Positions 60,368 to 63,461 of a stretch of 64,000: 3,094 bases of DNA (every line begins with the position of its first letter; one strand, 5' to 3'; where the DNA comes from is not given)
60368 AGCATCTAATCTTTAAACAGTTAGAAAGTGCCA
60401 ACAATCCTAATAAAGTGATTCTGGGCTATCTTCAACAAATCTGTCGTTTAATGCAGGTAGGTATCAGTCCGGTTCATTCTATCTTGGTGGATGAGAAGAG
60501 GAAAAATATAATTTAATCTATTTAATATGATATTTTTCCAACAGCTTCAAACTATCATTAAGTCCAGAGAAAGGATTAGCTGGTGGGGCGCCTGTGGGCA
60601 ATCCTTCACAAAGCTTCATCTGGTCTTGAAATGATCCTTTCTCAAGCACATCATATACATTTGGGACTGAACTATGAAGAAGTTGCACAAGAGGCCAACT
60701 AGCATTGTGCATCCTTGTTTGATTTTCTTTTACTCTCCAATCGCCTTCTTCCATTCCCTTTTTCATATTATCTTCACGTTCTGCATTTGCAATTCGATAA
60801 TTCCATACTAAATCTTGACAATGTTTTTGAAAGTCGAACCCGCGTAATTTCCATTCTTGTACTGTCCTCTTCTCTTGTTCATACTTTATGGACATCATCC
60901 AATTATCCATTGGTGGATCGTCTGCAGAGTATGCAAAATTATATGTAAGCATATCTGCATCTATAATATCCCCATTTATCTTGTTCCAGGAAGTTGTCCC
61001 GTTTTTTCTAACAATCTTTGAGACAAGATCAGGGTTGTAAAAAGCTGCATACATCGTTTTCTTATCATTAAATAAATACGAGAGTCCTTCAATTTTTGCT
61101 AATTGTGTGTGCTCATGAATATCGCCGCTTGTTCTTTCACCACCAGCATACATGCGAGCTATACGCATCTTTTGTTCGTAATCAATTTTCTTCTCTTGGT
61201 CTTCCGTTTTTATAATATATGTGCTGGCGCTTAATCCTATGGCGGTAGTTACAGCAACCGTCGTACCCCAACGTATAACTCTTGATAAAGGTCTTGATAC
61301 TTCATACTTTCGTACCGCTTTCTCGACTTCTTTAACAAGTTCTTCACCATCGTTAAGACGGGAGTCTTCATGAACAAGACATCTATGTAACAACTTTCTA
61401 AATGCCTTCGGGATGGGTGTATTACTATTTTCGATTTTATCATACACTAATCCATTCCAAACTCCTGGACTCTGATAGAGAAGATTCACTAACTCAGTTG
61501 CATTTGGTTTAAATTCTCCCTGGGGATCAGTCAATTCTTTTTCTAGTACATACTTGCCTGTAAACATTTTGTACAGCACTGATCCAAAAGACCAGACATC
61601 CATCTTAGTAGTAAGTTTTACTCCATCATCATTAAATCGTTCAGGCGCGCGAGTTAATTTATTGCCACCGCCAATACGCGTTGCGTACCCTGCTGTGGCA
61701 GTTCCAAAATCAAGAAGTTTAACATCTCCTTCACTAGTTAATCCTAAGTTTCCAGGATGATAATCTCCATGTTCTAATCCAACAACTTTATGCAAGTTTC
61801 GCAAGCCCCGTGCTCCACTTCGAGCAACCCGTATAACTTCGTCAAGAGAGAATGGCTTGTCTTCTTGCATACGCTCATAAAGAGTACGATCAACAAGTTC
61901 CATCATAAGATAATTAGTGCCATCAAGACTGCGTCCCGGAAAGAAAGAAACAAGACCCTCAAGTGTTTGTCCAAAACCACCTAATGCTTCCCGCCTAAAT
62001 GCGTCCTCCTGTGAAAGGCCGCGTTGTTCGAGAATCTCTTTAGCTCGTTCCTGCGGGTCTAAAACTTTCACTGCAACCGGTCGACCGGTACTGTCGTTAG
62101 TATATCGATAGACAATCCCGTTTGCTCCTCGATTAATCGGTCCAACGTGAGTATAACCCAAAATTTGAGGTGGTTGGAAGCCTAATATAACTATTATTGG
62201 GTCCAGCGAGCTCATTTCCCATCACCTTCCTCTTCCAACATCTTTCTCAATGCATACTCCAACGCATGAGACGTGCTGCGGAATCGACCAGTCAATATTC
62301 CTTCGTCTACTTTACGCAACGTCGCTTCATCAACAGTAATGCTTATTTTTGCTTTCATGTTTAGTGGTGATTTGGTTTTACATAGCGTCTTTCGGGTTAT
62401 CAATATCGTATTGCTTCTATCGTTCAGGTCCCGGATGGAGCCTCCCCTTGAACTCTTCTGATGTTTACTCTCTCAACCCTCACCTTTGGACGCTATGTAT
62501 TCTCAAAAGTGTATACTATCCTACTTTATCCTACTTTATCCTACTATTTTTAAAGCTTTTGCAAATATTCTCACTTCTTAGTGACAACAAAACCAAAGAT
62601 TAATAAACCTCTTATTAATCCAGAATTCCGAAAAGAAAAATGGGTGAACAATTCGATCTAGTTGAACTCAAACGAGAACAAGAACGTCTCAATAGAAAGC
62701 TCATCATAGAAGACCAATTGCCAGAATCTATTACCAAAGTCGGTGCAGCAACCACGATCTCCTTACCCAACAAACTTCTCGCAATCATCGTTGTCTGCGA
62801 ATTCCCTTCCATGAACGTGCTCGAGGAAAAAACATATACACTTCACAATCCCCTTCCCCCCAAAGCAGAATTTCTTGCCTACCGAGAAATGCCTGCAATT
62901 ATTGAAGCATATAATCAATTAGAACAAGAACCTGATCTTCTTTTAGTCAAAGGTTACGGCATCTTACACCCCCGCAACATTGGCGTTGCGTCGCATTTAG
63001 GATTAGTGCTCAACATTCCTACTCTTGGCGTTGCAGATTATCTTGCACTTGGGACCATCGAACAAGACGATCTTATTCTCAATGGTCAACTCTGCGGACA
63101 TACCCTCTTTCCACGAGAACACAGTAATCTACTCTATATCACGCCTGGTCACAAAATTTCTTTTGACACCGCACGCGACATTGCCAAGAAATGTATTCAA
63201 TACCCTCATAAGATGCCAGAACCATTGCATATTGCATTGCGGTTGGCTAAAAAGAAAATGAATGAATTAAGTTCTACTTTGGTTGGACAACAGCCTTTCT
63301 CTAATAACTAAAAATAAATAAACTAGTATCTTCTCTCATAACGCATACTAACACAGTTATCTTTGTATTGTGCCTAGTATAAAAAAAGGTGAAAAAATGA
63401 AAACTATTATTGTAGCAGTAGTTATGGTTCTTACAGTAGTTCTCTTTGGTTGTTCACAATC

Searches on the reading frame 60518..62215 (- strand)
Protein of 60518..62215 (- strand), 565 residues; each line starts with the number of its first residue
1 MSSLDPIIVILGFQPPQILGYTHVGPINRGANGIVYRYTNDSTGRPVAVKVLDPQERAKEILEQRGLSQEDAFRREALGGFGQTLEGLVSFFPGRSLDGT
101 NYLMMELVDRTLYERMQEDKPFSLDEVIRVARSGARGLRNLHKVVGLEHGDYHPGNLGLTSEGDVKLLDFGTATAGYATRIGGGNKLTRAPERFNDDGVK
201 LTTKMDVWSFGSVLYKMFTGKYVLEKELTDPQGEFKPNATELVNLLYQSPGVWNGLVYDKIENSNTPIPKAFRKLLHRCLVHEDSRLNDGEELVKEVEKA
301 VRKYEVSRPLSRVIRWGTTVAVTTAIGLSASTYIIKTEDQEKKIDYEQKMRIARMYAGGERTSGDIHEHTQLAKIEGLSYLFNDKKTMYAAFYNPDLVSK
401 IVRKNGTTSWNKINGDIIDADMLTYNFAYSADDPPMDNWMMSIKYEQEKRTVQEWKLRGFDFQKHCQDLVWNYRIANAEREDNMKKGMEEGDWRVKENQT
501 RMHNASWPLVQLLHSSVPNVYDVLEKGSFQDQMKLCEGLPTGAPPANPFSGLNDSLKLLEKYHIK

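Call 9: search_protein_families(library=ncbifam, proteins=[window:60518-62215:-])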
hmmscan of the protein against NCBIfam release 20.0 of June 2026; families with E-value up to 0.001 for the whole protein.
window:60518-62215:- (565 aa): 5 families
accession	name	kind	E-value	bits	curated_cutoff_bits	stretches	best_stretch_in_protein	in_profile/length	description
NF033483.0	PknB_PASTA_kin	equivalog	5.1e-18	65.4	450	1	27-221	15-205/563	Stk1 family PASTA domain-containing Ser/Thr kinase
NF052427.1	StpK7MSMEG_1200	equivalog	1.4e-15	56.8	900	1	27-222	15-207/601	serine/threonine protein kinase StpK7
NF047741.1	antiphage_MADS6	equivalog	9.4e-11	40.9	460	1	103-302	275-462/612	methylation-associated defense system protein kinase MAD6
NF038150.1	lanthi_synth_IV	equivalog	1e-08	34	650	1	26-222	196-394/851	class IV lanthionine synthetase LanL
NF043056.1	T4SS_LegK1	equivalog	0.0003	19.5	550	1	149-222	212-288/516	Dot/Icm T4SS effector kinase LegK1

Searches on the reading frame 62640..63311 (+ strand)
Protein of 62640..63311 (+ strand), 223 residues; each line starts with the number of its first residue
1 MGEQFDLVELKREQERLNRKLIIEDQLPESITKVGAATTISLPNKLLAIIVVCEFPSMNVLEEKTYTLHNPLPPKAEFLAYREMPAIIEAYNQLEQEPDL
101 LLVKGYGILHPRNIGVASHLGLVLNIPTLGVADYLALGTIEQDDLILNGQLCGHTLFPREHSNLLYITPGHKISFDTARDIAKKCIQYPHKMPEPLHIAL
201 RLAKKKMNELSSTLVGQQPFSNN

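Call 44: search_protein_families(library=pfam, proteins=[window:62640-63311:+], max_evalue=0.00001)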
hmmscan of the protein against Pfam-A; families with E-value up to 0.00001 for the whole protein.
window:62640-63311:+ (223 aa): 1 family
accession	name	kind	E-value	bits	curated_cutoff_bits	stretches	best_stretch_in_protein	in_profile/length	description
PF04493.20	Endonuclease_5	-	9e-42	143.4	23.4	1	16-199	2-196/198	Endonuclease V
